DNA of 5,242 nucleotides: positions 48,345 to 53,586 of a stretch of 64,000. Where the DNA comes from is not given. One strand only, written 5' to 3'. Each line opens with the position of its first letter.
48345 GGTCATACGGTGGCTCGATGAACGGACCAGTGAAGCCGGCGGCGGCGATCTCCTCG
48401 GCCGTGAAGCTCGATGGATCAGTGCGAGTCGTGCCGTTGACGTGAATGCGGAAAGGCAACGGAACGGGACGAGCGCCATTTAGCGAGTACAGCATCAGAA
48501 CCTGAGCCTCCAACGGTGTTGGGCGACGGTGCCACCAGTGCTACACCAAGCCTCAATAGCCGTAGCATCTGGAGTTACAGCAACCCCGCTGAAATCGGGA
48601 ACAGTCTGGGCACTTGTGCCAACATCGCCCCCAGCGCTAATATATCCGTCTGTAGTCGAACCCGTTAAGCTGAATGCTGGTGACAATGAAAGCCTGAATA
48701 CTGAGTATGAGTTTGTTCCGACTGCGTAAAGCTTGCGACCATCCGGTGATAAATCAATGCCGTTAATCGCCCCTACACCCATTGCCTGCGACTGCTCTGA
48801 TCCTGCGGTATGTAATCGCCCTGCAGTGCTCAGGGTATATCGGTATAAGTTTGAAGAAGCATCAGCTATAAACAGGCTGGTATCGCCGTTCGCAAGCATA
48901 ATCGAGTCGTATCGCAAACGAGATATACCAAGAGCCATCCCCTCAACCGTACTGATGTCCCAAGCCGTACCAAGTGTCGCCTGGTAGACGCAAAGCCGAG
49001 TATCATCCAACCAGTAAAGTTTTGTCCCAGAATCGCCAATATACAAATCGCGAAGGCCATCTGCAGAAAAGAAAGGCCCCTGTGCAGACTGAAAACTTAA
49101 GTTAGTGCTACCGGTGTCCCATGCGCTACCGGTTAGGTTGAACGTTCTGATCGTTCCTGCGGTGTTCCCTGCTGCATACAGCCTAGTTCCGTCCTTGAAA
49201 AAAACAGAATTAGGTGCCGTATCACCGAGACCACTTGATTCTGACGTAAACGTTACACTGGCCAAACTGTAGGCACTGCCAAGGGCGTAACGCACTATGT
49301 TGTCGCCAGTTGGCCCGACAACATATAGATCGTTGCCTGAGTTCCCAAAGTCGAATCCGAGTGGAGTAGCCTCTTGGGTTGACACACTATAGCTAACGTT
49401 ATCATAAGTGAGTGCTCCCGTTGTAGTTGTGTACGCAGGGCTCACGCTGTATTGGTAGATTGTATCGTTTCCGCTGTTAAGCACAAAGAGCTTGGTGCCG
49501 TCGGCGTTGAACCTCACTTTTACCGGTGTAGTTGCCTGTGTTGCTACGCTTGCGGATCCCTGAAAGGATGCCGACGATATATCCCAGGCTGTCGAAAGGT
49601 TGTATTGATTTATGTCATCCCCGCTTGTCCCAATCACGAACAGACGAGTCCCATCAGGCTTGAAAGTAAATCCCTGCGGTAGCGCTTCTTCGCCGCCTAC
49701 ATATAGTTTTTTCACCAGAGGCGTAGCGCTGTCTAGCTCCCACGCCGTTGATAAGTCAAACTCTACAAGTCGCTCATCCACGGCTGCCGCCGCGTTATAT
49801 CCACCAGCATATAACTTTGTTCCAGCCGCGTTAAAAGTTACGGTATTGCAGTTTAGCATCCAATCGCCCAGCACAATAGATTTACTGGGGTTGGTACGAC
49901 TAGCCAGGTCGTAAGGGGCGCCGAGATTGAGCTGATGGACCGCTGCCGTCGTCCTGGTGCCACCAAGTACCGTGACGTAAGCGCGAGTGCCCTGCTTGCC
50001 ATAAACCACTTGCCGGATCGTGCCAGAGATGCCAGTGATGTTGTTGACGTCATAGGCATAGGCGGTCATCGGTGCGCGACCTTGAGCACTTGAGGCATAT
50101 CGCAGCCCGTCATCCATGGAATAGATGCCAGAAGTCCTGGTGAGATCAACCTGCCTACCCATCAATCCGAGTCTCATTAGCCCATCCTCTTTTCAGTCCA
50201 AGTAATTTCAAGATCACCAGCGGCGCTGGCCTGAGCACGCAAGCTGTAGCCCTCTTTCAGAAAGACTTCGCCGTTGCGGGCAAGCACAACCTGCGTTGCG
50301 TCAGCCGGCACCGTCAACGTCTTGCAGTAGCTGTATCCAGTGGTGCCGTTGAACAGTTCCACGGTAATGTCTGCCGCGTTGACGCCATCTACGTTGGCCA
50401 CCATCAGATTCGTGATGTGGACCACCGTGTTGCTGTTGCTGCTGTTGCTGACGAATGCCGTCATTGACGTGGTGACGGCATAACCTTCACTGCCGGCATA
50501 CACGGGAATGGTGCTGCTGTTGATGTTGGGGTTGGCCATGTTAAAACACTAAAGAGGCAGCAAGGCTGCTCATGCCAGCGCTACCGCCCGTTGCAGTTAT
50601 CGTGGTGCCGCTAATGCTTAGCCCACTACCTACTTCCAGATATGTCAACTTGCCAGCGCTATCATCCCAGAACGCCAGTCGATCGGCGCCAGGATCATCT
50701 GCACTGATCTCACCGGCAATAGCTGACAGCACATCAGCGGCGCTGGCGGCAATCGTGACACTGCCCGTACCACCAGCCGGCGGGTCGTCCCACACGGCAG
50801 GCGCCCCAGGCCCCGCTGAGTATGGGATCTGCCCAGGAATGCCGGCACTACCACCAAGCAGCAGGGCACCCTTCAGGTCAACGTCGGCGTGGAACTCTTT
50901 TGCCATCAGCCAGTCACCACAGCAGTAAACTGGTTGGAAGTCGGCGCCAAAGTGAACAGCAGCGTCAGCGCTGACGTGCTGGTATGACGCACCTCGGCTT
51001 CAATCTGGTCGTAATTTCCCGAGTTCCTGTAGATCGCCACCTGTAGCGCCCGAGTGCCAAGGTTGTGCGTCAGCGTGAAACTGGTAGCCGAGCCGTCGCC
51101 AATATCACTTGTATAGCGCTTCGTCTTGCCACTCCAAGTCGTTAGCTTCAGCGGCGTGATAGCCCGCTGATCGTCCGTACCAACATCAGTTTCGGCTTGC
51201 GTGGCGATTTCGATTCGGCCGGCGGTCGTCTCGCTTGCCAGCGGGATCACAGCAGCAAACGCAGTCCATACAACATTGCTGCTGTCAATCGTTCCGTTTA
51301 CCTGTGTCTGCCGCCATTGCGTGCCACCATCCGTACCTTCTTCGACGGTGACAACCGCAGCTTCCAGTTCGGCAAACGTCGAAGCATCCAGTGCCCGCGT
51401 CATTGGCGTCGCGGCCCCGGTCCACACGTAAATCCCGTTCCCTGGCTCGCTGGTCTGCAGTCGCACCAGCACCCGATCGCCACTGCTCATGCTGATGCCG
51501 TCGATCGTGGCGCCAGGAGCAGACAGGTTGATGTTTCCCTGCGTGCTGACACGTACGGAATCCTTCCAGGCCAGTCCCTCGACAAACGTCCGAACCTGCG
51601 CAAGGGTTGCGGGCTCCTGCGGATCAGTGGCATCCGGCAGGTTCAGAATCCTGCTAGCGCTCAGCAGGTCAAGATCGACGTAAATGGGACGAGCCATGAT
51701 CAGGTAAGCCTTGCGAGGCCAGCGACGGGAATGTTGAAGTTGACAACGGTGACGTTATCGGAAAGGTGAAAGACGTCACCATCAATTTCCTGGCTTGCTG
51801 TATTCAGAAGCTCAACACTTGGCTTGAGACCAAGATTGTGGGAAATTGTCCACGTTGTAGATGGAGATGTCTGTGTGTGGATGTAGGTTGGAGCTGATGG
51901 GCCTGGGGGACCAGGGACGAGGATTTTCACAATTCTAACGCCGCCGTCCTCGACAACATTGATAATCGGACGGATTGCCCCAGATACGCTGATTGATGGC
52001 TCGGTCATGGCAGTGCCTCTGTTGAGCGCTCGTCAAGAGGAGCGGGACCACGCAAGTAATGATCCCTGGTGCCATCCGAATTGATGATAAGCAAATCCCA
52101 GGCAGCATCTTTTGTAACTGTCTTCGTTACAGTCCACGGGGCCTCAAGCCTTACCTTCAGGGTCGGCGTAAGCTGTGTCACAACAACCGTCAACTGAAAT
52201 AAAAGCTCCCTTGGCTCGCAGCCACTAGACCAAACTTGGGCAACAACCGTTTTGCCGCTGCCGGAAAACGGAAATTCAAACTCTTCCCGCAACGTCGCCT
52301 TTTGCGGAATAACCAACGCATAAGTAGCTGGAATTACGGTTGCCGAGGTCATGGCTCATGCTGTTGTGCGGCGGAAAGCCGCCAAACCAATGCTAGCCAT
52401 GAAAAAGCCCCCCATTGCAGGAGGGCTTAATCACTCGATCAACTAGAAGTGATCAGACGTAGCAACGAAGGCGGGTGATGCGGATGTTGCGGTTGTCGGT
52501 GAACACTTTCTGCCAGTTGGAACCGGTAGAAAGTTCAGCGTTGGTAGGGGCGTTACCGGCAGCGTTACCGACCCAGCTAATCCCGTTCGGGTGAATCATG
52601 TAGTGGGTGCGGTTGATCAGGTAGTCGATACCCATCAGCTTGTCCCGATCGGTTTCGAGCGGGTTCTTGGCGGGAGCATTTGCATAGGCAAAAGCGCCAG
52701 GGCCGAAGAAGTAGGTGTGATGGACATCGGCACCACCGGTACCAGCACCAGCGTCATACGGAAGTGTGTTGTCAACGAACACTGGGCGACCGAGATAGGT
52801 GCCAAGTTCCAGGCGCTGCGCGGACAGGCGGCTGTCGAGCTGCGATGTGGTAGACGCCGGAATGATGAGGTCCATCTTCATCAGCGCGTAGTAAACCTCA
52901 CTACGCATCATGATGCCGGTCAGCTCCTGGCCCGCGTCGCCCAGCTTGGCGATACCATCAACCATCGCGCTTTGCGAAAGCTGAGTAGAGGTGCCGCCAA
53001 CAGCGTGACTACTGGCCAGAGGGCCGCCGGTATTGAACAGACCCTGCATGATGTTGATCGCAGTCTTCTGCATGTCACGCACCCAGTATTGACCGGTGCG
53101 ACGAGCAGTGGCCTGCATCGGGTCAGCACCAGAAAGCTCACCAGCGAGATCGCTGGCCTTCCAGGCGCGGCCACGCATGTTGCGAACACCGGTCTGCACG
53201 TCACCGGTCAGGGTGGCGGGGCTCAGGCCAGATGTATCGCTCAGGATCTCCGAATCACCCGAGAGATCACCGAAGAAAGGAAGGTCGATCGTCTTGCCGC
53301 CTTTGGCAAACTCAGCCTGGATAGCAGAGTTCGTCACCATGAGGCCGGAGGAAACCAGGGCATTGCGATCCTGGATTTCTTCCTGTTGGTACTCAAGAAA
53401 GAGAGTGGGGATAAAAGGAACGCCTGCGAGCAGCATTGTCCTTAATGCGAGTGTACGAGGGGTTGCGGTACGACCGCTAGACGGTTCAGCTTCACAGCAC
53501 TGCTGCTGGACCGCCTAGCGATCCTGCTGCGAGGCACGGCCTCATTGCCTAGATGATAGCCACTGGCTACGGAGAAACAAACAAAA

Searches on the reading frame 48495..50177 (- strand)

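Call 39: search_protein_families(library=pfam, proteins=[window:48495-50177:-], max_evalue=0.001)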
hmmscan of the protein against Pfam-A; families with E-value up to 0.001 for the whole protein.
window:48495-50177:- (560 aa): 2 families
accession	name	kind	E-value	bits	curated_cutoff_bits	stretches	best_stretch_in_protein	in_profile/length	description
PF08450.18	SGL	-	1.5e-07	31.7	26.3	0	454-501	119-166/246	SMP-30/Gluconolactonase/LRE-like region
PF10282.15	Lactonase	-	4.6e-06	26.5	21.7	1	170-299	196-320/344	Lactonase, 7-bladed beta-propeller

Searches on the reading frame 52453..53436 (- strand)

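Call 39: search_protein_families(library=pfam, proteins=[window:52453-53436:-], max_evalue=0.001)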
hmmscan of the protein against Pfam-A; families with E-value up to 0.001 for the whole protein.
window:52453-53436:- (327 aa): 1 family
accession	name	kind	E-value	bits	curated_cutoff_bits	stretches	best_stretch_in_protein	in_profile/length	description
PF20036.5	Gp13-like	-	1.7e-12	47.7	26.4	1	112-316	112-307/313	Major capsid protein 13-like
